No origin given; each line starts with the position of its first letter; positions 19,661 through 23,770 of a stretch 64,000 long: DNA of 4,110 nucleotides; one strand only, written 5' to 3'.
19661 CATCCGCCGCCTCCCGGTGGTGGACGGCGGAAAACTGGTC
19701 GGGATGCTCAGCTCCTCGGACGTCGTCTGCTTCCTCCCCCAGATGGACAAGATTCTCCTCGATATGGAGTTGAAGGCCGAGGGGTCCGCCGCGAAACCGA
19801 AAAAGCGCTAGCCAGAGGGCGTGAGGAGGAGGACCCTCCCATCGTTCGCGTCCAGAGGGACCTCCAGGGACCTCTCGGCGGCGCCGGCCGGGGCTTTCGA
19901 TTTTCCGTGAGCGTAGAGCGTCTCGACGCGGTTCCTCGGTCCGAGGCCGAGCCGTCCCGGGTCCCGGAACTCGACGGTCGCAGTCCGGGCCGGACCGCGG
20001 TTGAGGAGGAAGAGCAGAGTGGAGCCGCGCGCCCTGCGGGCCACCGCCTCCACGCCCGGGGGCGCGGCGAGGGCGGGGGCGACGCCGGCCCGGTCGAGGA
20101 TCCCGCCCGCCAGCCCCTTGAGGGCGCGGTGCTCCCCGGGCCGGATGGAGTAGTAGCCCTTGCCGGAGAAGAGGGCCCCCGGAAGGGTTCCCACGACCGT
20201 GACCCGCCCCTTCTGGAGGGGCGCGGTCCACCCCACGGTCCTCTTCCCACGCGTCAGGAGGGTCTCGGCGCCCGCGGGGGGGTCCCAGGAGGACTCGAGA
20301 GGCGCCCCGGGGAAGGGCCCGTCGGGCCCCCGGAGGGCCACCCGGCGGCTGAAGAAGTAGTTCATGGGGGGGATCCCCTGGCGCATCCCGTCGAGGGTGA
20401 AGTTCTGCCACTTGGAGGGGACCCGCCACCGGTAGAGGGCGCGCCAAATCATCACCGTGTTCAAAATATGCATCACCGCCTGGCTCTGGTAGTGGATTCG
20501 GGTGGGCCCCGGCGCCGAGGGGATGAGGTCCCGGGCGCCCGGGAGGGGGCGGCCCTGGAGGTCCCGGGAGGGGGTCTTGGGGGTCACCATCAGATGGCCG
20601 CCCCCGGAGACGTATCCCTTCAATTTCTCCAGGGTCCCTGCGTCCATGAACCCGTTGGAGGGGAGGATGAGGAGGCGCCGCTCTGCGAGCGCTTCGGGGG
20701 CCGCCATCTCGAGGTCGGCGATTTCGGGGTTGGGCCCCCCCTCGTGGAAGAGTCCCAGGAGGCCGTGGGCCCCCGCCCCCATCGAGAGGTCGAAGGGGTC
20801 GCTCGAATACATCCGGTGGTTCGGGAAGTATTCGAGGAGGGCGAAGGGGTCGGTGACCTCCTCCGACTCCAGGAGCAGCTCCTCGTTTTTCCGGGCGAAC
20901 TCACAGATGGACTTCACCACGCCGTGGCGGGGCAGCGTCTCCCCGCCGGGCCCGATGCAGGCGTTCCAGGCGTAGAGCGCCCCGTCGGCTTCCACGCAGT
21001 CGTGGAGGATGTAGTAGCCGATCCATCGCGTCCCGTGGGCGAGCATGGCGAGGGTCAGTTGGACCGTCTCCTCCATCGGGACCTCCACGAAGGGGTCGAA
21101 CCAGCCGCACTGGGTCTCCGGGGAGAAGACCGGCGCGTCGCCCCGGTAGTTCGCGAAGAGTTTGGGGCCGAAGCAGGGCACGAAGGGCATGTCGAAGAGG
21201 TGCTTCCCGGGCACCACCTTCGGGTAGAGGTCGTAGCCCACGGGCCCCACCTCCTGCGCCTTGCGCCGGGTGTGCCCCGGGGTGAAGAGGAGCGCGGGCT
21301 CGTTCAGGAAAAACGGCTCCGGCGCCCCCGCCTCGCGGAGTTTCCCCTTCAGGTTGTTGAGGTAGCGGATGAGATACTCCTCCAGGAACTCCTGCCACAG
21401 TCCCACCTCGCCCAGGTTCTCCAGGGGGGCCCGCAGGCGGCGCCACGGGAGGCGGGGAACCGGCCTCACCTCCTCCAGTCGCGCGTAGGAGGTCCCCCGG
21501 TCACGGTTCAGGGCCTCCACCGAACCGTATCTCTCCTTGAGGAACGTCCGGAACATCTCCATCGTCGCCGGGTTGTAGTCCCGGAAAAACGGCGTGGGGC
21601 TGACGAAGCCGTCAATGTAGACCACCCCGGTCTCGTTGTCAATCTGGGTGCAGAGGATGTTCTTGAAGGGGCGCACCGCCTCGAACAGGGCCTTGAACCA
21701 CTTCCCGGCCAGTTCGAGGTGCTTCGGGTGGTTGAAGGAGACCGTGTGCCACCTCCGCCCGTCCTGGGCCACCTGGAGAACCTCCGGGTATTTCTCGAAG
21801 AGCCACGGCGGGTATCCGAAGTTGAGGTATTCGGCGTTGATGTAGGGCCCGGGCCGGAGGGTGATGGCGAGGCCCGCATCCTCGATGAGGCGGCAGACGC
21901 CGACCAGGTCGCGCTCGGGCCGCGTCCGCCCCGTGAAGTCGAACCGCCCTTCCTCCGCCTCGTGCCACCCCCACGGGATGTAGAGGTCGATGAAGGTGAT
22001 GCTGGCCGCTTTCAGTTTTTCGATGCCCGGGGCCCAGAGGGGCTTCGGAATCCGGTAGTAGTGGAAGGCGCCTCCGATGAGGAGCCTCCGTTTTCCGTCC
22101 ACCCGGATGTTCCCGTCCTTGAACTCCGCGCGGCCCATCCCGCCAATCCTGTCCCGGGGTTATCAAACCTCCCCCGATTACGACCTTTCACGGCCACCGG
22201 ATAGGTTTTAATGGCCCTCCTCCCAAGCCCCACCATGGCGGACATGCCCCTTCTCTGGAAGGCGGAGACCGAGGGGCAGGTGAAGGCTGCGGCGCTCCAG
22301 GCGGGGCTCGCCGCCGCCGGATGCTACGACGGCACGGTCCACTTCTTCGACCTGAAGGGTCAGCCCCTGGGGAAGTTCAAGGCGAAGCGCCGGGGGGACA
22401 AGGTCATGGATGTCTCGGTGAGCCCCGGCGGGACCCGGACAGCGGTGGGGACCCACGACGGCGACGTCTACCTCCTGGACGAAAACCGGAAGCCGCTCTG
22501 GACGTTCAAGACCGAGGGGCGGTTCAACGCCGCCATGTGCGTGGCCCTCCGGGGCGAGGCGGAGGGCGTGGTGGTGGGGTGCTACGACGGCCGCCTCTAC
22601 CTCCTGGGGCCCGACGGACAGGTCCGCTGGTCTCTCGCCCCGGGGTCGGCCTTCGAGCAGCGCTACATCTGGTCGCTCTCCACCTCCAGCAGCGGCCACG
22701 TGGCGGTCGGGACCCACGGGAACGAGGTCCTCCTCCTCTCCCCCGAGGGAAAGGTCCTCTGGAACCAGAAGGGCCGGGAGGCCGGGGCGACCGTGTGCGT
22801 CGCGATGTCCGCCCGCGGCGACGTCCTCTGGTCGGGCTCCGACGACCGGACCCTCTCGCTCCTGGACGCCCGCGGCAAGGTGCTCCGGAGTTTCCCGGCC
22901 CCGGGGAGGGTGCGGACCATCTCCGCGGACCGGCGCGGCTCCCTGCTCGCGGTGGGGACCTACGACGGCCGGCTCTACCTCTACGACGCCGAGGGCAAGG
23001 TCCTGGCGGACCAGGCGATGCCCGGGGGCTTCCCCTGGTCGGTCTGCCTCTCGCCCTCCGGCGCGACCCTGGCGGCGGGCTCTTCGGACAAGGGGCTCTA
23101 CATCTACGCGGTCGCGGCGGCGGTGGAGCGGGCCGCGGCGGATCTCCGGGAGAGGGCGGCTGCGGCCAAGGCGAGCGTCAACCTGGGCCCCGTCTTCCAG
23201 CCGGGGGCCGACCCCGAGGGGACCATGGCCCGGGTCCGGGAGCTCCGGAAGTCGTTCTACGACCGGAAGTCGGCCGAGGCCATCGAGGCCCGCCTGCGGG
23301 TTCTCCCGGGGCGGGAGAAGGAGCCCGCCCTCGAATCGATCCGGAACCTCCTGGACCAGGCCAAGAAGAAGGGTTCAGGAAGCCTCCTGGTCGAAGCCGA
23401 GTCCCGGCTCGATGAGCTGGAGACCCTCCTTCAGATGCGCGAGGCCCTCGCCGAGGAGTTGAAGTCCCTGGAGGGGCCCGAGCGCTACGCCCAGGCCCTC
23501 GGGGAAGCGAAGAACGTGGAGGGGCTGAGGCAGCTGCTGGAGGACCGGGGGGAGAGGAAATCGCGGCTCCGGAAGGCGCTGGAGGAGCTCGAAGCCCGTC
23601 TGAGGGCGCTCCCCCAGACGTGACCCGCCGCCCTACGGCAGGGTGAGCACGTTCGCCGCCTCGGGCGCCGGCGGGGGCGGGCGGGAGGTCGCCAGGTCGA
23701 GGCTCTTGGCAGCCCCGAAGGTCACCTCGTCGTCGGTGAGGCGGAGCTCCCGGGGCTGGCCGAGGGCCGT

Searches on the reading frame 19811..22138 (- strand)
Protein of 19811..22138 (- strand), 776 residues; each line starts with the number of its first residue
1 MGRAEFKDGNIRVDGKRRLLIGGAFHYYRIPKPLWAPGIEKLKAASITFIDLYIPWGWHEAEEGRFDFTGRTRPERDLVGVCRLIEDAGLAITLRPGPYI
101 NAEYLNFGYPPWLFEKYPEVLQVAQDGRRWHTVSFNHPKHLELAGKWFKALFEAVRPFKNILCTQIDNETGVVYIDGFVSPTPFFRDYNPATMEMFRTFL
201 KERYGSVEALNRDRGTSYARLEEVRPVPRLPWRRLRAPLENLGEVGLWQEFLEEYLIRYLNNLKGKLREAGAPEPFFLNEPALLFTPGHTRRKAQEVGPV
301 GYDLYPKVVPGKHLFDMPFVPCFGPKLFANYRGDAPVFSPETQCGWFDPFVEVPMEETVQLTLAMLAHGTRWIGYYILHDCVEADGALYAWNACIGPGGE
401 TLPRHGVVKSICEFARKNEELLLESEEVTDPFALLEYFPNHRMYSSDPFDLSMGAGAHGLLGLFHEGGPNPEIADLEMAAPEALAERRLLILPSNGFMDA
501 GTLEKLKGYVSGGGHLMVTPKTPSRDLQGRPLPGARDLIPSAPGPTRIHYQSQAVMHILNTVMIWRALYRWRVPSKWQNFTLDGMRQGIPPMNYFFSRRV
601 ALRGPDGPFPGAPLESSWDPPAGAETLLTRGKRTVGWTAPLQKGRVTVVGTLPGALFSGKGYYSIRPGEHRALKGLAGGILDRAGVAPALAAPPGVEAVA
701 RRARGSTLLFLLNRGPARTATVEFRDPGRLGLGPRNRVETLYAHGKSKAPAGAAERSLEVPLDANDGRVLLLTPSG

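Call 11: search_protein_families(library=pfam, proteins=[window:19811-22138:-], max_evalue=0.001)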
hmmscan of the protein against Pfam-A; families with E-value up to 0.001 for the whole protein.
window:19811-22138:- (776 aa): 3 families
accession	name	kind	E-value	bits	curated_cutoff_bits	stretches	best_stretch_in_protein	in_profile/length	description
PF01301.25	Glyco_hydro_35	-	1.7e-31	110.4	27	1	12-173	3-153/319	Glycosyl hydrolases family 35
PF02449.21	Glyco_hydro_42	-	1.8e-24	87.3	21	1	31-384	8-343/376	Beta-galactosidase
PF22369.2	GLMA_2nd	-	1.2e-10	41.7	27.7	1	456-532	18-94/138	GLMA-like, second domain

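Call 12: search_protein_families(library=ncbifam, proteins=[window:19811-22138:-], max_evalue=0.001)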
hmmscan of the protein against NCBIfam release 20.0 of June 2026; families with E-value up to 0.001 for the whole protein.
window:19811-22138:- (776 aa): 1 family
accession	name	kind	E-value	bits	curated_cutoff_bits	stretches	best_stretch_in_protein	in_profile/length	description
NF041127.1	exo_beta_glucsam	equivalog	6.9e-44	150.1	1500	1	8-227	7-234/782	exo-beta-D-glucosaminidase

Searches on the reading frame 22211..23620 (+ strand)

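Call 11: search_protein_families(library=pfam, proteins=[window:22211-23620:+], max_evalue=0.001)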
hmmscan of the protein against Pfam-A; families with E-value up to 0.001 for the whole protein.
window:22211-23620:+ (470 aa): 20 families
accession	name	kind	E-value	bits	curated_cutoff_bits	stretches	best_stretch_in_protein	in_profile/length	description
PF13570.13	Beta-prop_ACSF4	-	1e-22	81.4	133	2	10-221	79-290/329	Beta-alanine-activating enzyme, beta-propeller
PF23414.1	Beta-prop_EML_2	-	1.1e-20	74.6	90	2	196-308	3-117/266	Echinoderm microtubule-associated protein second beta-propeller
PF00400.38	WD40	-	6.3e-17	61.7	27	0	222-259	1-39/39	WD domain, G-beta repeat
PF24807.1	WD40_CDC20-Fz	-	6e-16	59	200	2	147-261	48-165/292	CDC20/Fizzy WD40 domain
PF25174.1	Beta-prop_THOC3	-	3e-14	53.1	305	2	35-260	18-242/272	THOC3 beta-propeller domain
PF13360.13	PQQ_2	-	4.6e-13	49.8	27.6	2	40-189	2-147/233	Outer membrane protein assembly factor BamB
PF25292.1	Beta-prop_CGLA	-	2.1e-11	44.3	26.8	1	38-158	6-127/316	Lambda-carrageenase beta-propeller domain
PF25173.1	Beta-prop_WDR3_1st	-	1.3e-10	41.7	154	1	158-301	37-184/184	WDR3 first beta-propeller domain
PF12894.13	ANAPC4_WD40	-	4.1e-10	40.2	22.9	0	33-93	9-69/91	Anaphase-promoting complex subunit 4 WD40 domain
PF24817.1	WD40_WDHD1_1st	-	4.9e-10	39.5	109.9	0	158-262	53-159/291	WDHD1 first WD40 domain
PF24814.1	WD40_Prp19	-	4.5e-09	36.2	320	1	188-299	88-204/281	Prp19 WD40 domain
PF23411.1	Beta-prop_Vps41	-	1.2e-07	31.9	33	0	28-90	23-85/332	Vps42 beta-propeller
PF24796.1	WDR55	-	2.7e-07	30.4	200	0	22-131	98-205/296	WDR55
PF25172.1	Beta-prop_WDR3_2nd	-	5.6e-06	26.2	140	1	196-306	4-114/293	WDR3 second beta-propeller domain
PF25175.1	Beta-prop_WDR5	-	9.3e-06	25.5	250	1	179-299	83-206/296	WDR5 beta-propeller domain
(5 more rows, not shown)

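Call 12: search_protein_families(library=ncbifam, proteins=[window:22211-23620:+], max_evalue=0.001)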
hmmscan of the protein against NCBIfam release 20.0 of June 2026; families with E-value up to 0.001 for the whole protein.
window:22211-23620:+ (470 aa): 2 families
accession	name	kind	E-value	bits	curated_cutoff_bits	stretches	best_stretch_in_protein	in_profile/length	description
TIGR03300.1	assembly_YfgL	equivalog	1.7e-10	40.1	285.2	1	35-142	69-171/377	outer membrane protein assembly factor BamB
NF033557.1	LLB_putidacin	subfamily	0.0003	20.3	275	0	74-115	188-229/274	putidacin L1 family lectin-like bacteriocin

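Call 63: search_protein_families(library=padloc, proteins=[window:22211-23620:+], max_evalue=0.001)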
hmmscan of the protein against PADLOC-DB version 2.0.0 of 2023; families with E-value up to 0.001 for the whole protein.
window:22211-23620:+ (470 aa): 1 family
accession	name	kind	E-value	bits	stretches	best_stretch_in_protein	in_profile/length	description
PDLC02919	HEAT-ARM_XIII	-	4.6e-06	22.3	1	191-305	87-200/1972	-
